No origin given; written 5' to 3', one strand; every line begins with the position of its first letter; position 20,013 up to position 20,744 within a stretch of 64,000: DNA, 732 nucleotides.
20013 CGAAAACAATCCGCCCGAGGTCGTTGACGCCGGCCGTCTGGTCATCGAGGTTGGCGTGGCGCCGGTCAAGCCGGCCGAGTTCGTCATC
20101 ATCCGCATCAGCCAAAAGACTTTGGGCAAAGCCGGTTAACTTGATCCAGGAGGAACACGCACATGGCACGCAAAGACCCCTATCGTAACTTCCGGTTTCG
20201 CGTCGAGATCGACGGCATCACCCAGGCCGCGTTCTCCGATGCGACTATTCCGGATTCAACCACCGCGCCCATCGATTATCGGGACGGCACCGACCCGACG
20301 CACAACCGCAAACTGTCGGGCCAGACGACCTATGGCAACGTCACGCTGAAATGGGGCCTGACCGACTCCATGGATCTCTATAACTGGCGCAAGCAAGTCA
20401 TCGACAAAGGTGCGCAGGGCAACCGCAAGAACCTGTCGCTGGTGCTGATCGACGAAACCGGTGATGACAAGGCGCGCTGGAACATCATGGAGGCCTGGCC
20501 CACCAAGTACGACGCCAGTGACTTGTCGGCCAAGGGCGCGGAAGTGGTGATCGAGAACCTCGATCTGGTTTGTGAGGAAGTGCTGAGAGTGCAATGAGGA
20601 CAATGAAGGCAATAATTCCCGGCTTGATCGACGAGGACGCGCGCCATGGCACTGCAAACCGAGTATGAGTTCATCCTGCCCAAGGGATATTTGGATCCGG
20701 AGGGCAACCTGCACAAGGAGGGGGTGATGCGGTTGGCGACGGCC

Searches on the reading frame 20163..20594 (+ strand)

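Call 74: search_protein_families(library=pfam, proteins=[window:20163-20594:+], max_evalue=0.0001)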
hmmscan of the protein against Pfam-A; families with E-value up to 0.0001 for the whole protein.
window:20163-20594:+ (144 aa): 1 family
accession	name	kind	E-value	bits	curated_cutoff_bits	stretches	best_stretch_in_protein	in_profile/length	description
PF06841.18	Phage_T4_gp19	-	5e-43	146.6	28.2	1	8-139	1-132/134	T4-like virus tail tube protein gp19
